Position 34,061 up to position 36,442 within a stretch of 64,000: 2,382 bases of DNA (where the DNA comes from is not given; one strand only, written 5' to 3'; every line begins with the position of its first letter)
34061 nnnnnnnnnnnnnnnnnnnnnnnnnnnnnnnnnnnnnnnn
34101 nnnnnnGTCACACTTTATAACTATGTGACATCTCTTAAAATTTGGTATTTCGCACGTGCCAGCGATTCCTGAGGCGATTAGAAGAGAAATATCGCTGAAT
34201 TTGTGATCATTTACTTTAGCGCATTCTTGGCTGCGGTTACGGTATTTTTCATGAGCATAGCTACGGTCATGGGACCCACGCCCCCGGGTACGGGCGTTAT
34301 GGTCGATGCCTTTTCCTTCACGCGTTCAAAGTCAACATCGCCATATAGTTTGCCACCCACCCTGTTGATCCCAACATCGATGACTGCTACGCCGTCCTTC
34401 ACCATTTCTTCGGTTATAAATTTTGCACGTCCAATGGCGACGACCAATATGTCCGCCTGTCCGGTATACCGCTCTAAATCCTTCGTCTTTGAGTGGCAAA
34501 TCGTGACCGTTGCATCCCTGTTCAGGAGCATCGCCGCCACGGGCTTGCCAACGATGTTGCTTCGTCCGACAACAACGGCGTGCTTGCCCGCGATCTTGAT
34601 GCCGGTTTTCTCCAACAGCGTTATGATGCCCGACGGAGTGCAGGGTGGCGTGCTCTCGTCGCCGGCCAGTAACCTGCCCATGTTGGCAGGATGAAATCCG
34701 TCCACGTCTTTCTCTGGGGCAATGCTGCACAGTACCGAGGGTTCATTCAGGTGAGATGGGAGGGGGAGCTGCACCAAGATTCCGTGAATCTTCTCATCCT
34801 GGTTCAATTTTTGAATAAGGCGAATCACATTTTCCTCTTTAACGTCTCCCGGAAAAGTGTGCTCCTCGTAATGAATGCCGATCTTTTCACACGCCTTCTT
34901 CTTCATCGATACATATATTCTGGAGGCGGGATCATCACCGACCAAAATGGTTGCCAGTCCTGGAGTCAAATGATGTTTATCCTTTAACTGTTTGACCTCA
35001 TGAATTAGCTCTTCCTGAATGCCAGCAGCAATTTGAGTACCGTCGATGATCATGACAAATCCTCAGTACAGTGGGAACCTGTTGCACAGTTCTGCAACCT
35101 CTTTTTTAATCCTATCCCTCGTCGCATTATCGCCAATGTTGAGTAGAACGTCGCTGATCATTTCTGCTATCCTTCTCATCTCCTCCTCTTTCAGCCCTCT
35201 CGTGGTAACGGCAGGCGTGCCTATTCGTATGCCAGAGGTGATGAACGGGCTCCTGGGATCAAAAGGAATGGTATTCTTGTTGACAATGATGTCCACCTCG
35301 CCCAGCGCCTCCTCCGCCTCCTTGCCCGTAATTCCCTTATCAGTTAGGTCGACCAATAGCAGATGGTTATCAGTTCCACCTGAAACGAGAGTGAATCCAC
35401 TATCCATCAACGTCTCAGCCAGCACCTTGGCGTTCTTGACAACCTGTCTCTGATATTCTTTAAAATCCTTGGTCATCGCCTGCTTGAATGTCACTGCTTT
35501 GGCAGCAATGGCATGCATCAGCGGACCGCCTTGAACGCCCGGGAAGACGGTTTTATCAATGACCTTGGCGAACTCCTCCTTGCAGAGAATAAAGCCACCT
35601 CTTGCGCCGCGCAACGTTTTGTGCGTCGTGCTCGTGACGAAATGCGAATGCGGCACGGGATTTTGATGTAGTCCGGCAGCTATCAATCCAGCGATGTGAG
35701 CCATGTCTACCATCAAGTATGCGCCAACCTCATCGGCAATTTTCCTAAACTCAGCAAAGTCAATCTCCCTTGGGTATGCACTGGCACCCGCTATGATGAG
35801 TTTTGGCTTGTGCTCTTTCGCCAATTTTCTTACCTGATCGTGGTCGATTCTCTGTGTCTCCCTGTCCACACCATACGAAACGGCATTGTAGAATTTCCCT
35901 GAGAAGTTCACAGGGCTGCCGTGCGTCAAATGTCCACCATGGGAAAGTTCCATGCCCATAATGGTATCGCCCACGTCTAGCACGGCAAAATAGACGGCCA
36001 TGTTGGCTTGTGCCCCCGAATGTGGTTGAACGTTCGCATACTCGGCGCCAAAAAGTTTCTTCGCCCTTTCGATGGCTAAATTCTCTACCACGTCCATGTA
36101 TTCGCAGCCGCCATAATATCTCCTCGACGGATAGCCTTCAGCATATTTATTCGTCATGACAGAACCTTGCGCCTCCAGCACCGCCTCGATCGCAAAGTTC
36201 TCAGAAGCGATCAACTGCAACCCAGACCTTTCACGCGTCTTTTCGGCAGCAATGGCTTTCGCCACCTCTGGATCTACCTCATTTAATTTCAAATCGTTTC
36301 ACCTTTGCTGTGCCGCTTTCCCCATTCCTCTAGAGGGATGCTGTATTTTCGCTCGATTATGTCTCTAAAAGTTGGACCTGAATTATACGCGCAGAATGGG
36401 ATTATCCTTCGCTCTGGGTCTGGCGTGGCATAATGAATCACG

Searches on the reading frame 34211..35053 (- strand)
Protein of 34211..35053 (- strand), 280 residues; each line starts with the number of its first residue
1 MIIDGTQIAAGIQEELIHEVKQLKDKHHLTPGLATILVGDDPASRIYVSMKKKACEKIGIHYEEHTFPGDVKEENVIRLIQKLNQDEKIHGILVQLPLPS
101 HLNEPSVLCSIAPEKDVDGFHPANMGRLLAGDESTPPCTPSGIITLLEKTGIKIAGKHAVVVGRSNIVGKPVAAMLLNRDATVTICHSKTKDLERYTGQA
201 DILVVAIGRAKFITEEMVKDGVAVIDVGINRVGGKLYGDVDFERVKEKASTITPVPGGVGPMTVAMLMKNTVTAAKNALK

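Call 3: search_protein_families(library=ncbifam, proteins=[window:34211-35053:-], max_evalue=0.001)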
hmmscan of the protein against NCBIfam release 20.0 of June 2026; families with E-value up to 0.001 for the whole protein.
window:34211-35053:- (280 aa): 30 families (the best 25 are shown)
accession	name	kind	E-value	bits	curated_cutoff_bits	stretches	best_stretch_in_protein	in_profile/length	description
NF010773.0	PRK14176.1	equivalog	7.6e-122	406.2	437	1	1-278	9-286/287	bifunctional 5,10-methylene-tetrahydrofolate dehydrogenase/ 5,10-methylene-tetrahydrofolate cyclohydrolase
NF010786.0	PRK14189.1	subfamily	2.8e-114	381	421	1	2-278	5-281/285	bifunctional methylenetetrahydrofolate dehydrogenase/methenyltetrahydrofolate cyclohydrolase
NF010776.0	PRK14179.1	equivalog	1.2e-113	378.9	445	1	2-278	4-281/284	bifunctional methylenetetrahydrofolate dehydrogenase/methenyltetrahydrofolate cyclohydrolase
NF010787.0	PRK14191.1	equivalog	1.2e-112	375.7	423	1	2-278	3-280/285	bifunctional methylenetetrahydrofolate dehydrogenase/methenyltetrahydrofolate cyclohydrolase FolD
NF008058.0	PRK10792.1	equivalog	1.8e-110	368.4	355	1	2-278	5-282/285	bifunctional methylenetetrahydrofolate dehydrogenase/methenyltetrahydrofolate cyclohydrolase FolD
NF010785.0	PRK14188.1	subfamily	2.8e-110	368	396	1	2-278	5-289/297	bifunctional methylenetetrahydrofolate dehydrogenase/methenyltetrahydrofolate cyclohydrolase FolD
NF010775.0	PRK14178.1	equivalog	4.2e-110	367.4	465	1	1-277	1-273/279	bifunctional methylenetetrahydrofolate dehydrogenase/methenyltetrahydrofolate cyclohydrolase FolD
NF010783.0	PRK14186.1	equivalog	1.6e-109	365.6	333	1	2-276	4-283/297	bifunctional methylenetetrahydrofolate dehydrogenase/methenyltetrahydrofolate cyclohydrolase FolD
NF010781.0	PRK14184.1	equivalog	4.6e-109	364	438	1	2-277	3-282/286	bifunctional 5,10-methylene-tetrahydrofolate dehydrogenase/ 5,10-methylene-tetrahydrofolate cyclohydrolase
NF010780.0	PRK14183.1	equivalog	8.1e-109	363.3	480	1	2-279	3-281/283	bifunctional 5,10-methylene-tetrahydrofolate dehydrogenase/ 5,10-methylene-tetrahydrofolate cyclohydrolase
NF010777.0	PRK14180.1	equivalog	2.4e-101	338.9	544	1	2-277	3-279/282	bifunctional 5,10-methylene-tetrahydrofolate dehydrogenase/ 5,10-methylene-tetrahydrofolate cyclohydrolase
NF010764.0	PRK14167.1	subfamily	2.8e-101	338.6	477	1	2-277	4-288/297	bifunctional 5,10-methylene-tetrahydrofolate dehydrogenase/ 5,10-methylene-tetrahydrofolate cyclohydrolase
NF010770.0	PRK14173.1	equivalog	4.7e-101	337.8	411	1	2-277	5-280/287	bifunctional 5,10-methylene-tetrahydrofolate dehydrogenase/ 5,10-methylene-tetrahydrofolate cyclohydrolase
NF010771.0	PRK14174.1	equivalog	1.4e-100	336.2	530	1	1-275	2-289/295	bifunctional 5,10-methylene-tetrahydrofolate dehydrogenase/ 5,10-methylene-tetrahydrofolate cyclohydrolase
NF010790.0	PRK14194.1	equivalog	5.6e-100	334.4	508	1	2-277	6-284/301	bifunctional methylenetetrahydrofolate dehydrogenase/methenyltetrahydrofolate cyclohydrolase FolD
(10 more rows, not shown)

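Call 4: search_protein_families(library=pfam, proteins=[window:34211-35053:-], max_evalue=0.001)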
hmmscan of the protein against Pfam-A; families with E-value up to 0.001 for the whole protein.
window:34211-35053:- (280 aa): 2 families
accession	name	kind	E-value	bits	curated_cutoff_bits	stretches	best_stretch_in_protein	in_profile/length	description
PF02882.25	THF_DHG_CYH_C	-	4.7e-73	244.2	27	1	121-277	1-158/160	Tetrahydrofolate dehydrogenase/cyclohydrolase, NAD(P)-binding domain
PF00763.28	THF_DHG_CYH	-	3e-43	147.2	32.8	1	3-118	1-115/115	Tetrahydrofolate dehydrogenase/cyclohydrolase, catalytic domain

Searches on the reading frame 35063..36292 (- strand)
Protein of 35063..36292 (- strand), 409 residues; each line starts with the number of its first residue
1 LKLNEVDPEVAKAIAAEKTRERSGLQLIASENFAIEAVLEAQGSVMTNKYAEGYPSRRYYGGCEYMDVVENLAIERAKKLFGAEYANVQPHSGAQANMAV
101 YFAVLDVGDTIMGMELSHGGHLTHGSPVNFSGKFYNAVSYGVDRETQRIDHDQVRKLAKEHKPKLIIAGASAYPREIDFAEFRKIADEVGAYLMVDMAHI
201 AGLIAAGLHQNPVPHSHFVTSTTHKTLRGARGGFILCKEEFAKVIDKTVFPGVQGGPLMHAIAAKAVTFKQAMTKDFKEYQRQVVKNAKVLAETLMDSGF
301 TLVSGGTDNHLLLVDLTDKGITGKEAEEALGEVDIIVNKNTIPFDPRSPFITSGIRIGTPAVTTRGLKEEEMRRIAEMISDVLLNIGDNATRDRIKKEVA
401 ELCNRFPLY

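Call 3: search_protein_families(library=ncbifam, proteins=[window:35063-36292:-], max_evalue=0.001)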
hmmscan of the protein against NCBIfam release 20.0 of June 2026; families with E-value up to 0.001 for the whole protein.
window:35063-36292:- (409 aa): 12 families
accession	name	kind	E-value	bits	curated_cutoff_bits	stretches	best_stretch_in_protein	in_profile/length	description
NF000586.1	PRK00011.1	subfamily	2.4e-203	675.3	335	1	7-409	1-404/404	serine hydroxymethyltransferase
NF010094.0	PRK13580.1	equivalog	8.5e-155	516.1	735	2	110-394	170-456/496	glycine hydroxymethyltransferase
TIGR04506.1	F_threo_transal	equivalog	8e-38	130.5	650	1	59-404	65-399/609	fluorothreonine transaldolase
NF005394.0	PRK06939.1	equivalog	2.2e-12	46.4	460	1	81-347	99-362/397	glycine C-acetyltransferase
TIGR00858.1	bioF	equivalog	5.5e-09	35.2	426.45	1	90-307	87-302/365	8-amino-7-oxononanoate synthase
NF047599.1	SerpalmtaseBetaP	equivalog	1.3e-08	34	500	1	152-304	164-321/394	serine palmitoyltransferase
TIGR01822.1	2am3keto_CoA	equivalog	1.4e-08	34.1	493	1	67-338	83-349/393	glycine C-acetyltransferase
TIGR01825.1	gly_Cac_T_rel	subfamily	2.8e-07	29.5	535.4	1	75-364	84-364/385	BioF/Kbl family PLP-dependent acyltransferase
NF047603.1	SerpalmtaseAlphaP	equivalog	6.6e-07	28.3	670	1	78-347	100-364/399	serine palmitoyltransferase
NF005526.0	PRK07179.1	equivalog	7.6e-06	24.7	428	1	179-304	200-328/407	alpha-hydroxyketone-type quorum-sensing autoinducer synthase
NF047600.1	SerpalmtaseCFB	equivalog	1.3e-05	24.1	640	1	44-318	67-332/395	serine palmitoyltransferase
TIGR01977.1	am_tr_V_EF2568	hypoth_equivalog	0.00063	18.9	377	0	144-238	120-212/376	cysteine desulfurase family protein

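Call 4: search_protein_families(library=pfam, proteins=[window:35063-36292:-], max_evalue=0.001)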
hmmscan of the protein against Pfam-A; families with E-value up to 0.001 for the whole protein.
window:35063-36292:- (409 aa): 2 families
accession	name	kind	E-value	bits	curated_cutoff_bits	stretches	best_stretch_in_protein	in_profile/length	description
PF00464.25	SHMT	-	4.7e-177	589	27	1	3-379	1-399/399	Serine hydroxymethyltransferase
PF00155.27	Aminotran_1_2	-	2.1e-11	44.1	19.7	1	58-368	36-355/361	Aminotransferase class I and II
